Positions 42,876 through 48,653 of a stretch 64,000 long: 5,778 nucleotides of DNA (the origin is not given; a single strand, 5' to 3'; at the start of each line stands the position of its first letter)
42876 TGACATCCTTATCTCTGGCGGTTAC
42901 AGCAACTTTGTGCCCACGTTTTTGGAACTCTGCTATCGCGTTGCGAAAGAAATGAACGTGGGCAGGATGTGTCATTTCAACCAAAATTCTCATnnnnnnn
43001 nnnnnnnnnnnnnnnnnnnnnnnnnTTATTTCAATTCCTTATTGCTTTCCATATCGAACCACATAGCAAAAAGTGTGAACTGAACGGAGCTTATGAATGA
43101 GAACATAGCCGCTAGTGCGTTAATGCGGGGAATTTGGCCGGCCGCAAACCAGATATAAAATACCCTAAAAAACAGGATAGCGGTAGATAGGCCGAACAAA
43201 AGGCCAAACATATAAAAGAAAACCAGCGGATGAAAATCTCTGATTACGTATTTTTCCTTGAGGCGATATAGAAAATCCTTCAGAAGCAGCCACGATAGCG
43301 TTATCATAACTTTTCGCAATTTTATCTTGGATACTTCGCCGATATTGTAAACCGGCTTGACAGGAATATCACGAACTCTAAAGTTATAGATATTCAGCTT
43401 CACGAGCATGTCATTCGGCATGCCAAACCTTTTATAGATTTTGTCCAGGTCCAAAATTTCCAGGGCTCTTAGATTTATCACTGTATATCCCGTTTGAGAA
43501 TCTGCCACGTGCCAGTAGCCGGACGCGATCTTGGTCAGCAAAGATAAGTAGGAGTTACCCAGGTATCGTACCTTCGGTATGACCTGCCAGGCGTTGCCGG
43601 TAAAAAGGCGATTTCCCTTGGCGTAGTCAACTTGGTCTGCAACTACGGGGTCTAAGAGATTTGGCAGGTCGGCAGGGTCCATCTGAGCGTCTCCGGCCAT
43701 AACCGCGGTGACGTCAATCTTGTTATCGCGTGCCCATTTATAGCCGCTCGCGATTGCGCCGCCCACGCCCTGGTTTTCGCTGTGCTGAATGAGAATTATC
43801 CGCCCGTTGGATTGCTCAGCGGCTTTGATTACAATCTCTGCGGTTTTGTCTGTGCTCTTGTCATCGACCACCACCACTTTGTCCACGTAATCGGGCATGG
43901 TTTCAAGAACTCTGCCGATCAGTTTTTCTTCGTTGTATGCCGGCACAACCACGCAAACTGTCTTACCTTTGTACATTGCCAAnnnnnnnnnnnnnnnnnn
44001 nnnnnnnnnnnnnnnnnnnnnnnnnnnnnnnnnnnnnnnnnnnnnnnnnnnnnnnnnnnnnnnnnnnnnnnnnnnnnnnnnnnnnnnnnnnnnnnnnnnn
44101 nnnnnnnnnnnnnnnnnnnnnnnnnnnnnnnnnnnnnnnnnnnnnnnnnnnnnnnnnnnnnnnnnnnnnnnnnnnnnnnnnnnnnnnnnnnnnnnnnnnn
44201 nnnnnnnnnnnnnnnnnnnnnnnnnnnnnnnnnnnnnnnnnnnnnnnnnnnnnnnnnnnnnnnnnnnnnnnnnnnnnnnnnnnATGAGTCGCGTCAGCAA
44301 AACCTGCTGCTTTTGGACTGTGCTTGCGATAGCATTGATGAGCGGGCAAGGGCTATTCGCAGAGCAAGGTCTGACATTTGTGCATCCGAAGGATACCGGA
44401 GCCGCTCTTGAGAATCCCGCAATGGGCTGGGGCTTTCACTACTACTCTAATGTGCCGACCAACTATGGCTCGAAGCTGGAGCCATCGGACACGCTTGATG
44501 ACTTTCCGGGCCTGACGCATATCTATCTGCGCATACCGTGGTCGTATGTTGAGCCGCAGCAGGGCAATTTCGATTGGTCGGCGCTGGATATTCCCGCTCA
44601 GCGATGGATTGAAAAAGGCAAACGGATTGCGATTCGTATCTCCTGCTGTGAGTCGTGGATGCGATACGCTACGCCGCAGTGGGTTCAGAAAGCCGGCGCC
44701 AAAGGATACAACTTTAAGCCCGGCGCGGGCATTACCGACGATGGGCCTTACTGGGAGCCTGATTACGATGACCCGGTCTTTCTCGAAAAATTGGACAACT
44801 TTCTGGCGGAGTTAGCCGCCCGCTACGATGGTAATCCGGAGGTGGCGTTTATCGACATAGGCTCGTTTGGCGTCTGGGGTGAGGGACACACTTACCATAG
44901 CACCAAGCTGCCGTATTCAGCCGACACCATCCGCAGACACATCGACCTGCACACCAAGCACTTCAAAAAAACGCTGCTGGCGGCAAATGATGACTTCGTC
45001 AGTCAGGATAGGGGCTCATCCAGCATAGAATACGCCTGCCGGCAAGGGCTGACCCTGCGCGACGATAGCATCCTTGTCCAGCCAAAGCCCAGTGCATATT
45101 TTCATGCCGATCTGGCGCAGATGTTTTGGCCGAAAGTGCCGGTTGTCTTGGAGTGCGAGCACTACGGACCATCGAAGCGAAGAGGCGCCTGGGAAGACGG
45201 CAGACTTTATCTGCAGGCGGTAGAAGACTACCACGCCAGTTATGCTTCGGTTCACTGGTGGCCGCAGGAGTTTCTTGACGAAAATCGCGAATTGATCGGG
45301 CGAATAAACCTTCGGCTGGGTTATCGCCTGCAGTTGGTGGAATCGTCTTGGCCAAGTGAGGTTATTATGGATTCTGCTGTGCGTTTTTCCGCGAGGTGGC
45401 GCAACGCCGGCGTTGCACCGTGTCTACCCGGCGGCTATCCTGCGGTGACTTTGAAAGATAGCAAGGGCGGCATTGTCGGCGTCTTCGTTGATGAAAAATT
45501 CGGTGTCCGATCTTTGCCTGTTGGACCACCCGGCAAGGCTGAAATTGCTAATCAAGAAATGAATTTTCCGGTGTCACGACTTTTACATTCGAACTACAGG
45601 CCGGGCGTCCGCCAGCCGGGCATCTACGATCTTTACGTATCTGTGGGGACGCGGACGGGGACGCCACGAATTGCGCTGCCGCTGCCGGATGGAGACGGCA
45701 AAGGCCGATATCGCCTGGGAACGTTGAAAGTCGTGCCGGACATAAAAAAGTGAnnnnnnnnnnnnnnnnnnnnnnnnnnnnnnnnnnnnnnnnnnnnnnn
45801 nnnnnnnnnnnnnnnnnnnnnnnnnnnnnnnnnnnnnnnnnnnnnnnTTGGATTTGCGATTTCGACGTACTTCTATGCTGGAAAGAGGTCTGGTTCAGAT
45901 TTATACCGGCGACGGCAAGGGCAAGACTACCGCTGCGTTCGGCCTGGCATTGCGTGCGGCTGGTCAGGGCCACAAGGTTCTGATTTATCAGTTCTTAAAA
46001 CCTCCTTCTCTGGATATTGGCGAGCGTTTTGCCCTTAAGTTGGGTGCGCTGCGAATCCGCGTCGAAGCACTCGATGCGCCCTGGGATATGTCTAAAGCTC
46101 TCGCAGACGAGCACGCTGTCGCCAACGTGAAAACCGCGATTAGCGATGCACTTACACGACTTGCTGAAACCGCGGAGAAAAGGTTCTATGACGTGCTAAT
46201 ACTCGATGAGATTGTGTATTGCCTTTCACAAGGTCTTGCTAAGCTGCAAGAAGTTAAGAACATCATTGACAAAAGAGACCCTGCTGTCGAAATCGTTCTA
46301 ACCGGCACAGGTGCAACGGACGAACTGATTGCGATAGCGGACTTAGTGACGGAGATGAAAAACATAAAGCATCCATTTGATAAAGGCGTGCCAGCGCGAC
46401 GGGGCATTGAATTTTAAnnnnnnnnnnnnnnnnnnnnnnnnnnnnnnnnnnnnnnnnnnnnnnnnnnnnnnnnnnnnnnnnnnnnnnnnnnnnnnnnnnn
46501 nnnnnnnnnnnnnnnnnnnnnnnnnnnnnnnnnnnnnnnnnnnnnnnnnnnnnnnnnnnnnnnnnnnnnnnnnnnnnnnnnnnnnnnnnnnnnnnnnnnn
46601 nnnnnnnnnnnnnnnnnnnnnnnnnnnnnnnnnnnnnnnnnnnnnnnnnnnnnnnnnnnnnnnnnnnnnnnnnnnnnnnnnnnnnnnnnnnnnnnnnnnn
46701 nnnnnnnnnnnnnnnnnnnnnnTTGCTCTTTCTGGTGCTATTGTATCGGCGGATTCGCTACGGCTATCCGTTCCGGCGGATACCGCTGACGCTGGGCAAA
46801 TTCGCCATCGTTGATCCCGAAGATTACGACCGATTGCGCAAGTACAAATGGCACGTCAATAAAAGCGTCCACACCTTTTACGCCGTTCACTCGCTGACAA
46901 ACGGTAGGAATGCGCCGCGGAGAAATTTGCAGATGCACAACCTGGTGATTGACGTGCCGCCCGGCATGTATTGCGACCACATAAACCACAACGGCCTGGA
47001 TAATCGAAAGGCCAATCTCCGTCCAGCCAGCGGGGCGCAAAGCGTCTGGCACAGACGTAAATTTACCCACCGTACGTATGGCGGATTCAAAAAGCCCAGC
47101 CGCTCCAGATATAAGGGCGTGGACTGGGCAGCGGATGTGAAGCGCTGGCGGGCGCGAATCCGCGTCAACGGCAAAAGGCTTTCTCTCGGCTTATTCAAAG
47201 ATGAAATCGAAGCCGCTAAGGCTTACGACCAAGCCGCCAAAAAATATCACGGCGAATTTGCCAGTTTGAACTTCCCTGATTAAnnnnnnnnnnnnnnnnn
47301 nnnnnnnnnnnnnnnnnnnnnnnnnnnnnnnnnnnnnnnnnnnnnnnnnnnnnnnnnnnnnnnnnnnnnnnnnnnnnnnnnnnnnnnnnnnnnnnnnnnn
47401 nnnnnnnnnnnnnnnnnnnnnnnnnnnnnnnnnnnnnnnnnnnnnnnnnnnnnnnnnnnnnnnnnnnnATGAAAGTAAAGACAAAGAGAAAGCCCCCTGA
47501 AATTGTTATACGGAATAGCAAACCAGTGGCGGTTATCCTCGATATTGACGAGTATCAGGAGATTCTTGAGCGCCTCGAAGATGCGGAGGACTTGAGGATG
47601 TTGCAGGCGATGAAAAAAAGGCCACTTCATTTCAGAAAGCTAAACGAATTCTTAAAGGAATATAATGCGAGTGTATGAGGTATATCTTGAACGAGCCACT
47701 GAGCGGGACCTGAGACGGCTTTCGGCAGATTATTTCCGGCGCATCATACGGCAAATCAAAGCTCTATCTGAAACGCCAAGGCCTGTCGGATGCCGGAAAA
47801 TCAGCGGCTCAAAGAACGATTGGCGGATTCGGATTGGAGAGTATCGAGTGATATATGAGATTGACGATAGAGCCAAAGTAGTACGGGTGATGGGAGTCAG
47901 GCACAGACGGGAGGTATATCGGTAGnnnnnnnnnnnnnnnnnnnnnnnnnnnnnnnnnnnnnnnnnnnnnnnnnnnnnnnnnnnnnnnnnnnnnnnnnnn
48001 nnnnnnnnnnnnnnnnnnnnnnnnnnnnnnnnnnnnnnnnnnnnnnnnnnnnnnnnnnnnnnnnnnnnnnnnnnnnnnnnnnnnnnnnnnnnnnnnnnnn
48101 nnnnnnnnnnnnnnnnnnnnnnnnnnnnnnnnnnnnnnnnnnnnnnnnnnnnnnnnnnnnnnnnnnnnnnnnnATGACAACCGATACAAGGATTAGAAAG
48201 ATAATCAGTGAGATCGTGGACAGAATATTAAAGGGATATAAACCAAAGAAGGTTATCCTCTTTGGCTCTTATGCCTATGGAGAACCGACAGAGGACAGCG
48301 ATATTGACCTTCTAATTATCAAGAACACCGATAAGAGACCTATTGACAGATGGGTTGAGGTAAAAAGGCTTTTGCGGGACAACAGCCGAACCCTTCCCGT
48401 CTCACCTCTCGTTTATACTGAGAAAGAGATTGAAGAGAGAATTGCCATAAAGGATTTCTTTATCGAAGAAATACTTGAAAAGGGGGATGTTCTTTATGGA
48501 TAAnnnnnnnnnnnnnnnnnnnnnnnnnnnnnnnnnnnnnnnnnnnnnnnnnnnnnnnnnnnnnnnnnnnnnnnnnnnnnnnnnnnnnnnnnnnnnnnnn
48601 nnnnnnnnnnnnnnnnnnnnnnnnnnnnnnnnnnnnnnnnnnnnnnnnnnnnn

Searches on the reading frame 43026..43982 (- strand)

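Call 91: search_protein_families(library=pfam, proteins=[window:43026-43982:-], max_evalue=0.001)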
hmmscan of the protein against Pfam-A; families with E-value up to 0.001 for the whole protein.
window:43026-43982:- (318 aa): 2 families
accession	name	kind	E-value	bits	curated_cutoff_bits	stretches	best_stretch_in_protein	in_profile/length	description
PF00535.33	Glycos_transf_2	-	3.6e-24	86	23.3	1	10-173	1-163/168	Glycosyl transferase family 2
PF13641.12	Glyco_tranf_2_3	-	1.7e-07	32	27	1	9-124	3-122/230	Glycosyltransferase like family 2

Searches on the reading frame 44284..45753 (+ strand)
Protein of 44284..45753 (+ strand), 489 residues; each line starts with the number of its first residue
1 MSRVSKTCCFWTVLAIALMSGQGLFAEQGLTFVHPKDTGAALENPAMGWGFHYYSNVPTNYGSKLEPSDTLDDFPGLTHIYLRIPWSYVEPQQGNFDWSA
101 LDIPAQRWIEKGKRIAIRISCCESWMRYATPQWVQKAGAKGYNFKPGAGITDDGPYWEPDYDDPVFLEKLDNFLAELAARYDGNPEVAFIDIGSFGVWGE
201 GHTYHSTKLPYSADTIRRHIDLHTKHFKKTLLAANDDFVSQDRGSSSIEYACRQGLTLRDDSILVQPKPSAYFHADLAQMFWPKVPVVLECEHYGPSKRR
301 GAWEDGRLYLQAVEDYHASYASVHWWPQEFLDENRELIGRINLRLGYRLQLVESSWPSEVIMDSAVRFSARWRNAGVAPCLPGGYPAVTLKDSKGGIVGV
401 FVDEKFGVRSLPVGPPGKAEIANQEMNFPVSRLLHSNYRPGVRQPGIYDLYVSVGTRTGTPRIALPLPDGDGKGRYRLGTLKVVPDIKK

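Call 91: search_protein_families(library=pfam, proteins=[window:44284-45753:+], max_evalue=0.001)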
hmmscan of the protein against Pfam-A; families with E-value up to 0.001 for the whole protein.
window:44284-45753:+ (489 aa): 2 families
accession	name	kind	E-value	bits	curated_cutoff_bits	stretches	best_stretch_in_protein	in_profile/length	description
PF16116.10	DUF4832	-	2.8e-07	31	29.2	1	323-396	83-154/216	Domain of unknown function (DUF4832)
PF02449.21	Glyco_hydro_42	-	7.1e-06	26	21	1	84-192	32-134/376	Beta-galactosidase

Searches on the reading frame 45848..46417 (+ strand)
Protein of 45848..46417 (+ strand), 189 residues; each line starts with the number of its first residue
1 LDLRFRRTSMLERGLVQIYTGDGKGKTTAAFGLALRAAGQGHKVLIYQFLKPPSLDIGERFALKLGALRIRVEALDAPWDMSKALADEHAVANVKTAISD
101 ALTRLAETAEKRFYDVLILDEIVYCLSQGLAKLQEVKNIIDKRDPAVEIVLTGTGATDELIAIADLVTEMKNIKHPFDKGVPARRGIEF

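Call 91: search_protein_families(library=pfam, proteins=[window:45848-46417:+], max_evalue=0.001)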
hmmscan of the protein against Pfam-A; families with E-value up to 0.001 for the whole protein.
window:45848-46417:+ (189 aa): 2 families
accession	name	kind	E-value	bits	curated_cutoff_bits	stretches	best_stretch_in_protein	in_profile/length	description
PF02572.21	CobA_CobO_BtuR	-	2.9e-54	184.3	25.7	1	12-189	1-172/172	ATP:corrinoid adenosyltransferase BtuR/CobO/CobP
PF04851.21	ResIII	-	0.00029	21.2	22.5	0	12-154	24-161/164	Type III restriction enzyme, res subunit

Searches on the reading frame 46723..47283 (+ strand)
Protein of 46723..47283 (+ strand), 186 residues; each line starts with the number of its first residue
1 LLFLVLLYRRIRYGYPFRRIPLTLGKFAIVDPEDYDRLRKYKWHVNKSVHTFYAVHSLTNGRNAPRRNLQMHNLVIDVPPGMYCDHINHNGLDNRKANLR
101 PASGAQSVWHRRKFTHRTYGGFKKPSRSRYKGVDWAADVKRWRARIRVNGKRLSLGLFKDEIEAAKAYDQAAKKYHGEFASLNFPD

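Call 3: search_protein_families(library=pfam, proteins=[window:46723-47283:+], max_evalue=0.01)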
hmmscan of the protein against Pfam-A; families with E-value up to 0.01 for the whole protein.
window:46723-47283:+ (186 aa): 2 families
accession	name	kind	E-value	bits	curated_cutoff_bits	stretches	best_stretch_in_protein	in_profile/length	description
PF00847.26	AP2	-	1e-09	39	33.3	1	128-177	1-53/54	AP2 domain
PF13392.12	HNH_3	-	0.00094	19.2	24.8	1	78-101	15-38/46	HNH endonuclease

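Call 4: search_protein_families(library=ncbifam, proteins=[window:46723-47283:+], max_evalue=0.01)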
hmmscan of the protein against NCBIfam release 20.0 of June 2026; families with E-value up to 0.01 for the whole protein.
window:46723-47283:+ (186 aa): 0 families

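Call 5: search_protein_families(library=padloc, proteins=[window:46723-47283:+], max_evalue=0.01)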
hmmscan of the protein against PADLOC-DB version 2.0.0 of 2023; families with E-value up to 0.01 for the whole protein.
window:46723-47283:+ (186 aa): 0 families

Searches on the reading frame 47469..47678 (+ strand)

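Call 3: search_protein_families(library=pfam, proteins=[window:47469-47678:+], max_evalue=0.01)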
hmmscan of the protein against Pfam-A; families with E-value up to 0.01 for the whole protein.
window:47469-47678:+ (69 aa): 3 families
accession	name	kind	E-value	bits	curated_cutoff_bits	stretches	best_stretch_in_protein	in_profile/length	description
PF02604.26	PhdYeFM_antitox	-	4e-06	26.9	29.8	1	8-48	24-63/74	Antitoxin Phd_YefM, type II toxin-antitoxin system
PF18506.7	RelB-like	-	1.2e-05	25.4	27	1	13-38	8-33/62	RelB Antitoxin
PF04904.21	SAM_NCD1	-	0.005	17.2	24.3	1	42-67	48-73/79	NAB conserved region 1 (NCD1) SAM domain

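Call 4: search_protein_families(library=ncbifam, proteins=[window:47469-47678:+], max_evalue=0.01)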
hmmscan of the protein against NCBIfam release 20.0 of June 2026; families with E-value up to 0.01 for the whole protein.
window:47469-47678:+ (69 aa): 1 family
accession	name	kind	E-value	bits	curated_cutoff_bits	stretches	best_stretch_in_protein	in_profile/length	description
TIGR01552.1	phd_fam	subfamily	0.00028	20.2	20.8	1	9-39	22-52/53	type II toxin-antitoxin system prevent-host-death family antitoxin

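Call 5: search_protein_families(library=padloc, proteins=[window:47469-47678:+], max_evalue=0.01)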
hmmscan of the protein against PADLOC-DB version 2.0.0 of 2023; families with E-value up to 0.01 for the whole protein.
window:47469-47678:+ (69 aa): 1 family
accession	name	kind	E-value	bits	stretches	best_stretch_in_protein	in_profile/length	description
PDLC02547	PglZ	-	0.0082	12.4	1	25-68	341-384/855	PglZ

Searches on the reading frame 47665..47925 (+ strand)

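Call 3: search_protein_families(library=pfam, proteins=[window:47665-47925:+], max_evalue=0.01)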
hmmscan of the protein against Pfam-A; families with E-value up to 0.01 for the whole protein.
window:47665-47925:+ (86 aa): 1 family
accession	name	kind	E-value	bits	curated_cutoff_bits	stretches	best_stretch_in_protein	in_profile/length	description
PF05016.21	ParE_toxin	-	1.5e-10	41.9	23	1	8-85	3-89/89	ParE toxin of type II toxin-antitoxin system, parDE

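Call 4: search_protein_families(library=ncbifam, proteins=[window:47665-47925:+], max_evalue=0.01)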
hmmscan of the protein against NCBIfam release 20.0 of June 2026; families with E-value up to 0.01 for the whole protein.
window:47665-47925:+ (86 aa): 0 families

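Call 5: search_protein_families(library=padloc, proteins=[window:47665-47925:+], max_evalue=0.01)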
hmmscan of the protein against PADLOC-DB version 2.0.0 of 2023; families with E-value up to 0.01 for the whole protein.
window:47665-47925:+ (86 aa): 0 families

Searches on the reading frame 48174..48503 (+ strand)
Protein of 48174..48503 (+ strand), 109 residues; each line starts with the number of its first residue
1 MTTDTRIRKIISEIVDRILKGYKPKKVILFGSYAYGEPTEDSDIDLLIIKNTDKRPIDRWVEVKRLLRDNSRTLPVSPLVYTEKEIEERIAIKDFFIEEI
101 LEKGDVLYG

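Call 3: search_protein_families(library=pfam, proteins=[window:48174-48503:+], max_evalue=0.01)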
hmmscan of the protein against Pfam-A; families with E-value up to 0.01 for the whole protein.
window:48174-48503:+ (109 aa): 3 families
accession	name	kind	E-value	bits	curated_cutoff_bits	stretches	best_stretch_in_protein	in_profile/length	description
PF01909.29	NTP_transf_2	-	6.9e-12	46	21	1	12-103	2-89/93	Nucleotidyltransferase domain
PF18765.7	Polbeta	-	1.1e-10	42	26.9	1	16-108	4-88/93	Polymerase beta, Nucleotidyltransferase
PF22600.2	MTPAP-like_central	-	0.00065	20.2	27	1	8-57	22-70/139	Poly(A) RNA polymerase, mitochondrial-like, central palm domain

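Call 4: search_protein_families(library=ncbifam, proteins=[window:48174-48503:+], max_evalue=0.01)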
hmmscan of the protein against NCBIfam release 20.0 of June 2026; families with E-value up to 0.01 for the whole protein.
window:48174-48503:+ (109 aa): 4 families
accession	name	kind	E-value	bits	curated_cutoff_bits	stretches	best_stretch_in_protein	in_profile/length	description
NF047752.1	MntA_antitoxin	equivalog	7.7e-08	32.2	60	1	23-76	6-57/106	type VII toxin-antitoxin system MntA family adenylyltransferase antitoxin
NF051895.1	anti_phage_HalB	equivalog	3.9e-06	26.6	190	1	28-54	3-29/211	anti-phage Hailong system nucleotidyltransferase HalB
NF012212.1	ANT_9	subfamily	0.001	18.4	340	1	14-67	12-64/249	aminoglycoside nucleotidyltransferase ANT(9)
NF028535.0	ANT_4p_II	subfamily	0.0047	16.2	350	1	9-62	3-58/251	ANT(4')-II family aminoglycoside nucleotidyltransferase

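Call 5: search_protein_families(library=padloc, proteins=[window:48174-48503:+], max_evalue=0.01)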
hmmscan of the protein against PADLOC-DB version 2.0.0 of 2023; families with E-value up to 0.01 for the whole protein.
window:48174-48503:+ (109 aa): 12 families
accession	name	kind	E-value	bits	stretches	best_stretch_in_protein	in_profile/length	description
PDLC04906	PDC-S09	-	6.5e-12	43.7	1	1-70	1-70/98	-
PDLC04903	PDC-S09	-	9.5e-12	43.2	1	1-86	1-90/108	-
PDLC04368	PDC-M05A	-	1.6e-10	39.1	1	27-104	110-184/201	-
PDLC04904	PDC-S09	-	1.4e-09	36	1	9-88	10-85/104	-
PDLC04907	PDC-S09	-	7.1e-09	33.8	1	2-58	5-62/114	-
PDLC04902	PDC-S09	-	1.7e-07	29.5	1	15-74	12-68/97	-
PDLC04372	PDC-M05A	-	3.2e-06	25.5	1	27-106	79-155/167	-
PDLC04905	PDC-S09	-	5.3e-05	21.5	1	13-67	10-66/101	-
PDLC04369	PDC-M05A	-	8.5e-05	20.3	1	27-103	106-179/201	-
PDLC01031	Csx1/Csm6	-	0.00094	16.7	1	13-87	14-82/357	CARF+HEPN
PDLC04778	PDC-M70A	-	0.0013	16.1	1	23-73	47-98/355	-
PDLC04901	PDC-S09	-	0.0033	16.1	1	23-60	20-56/126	-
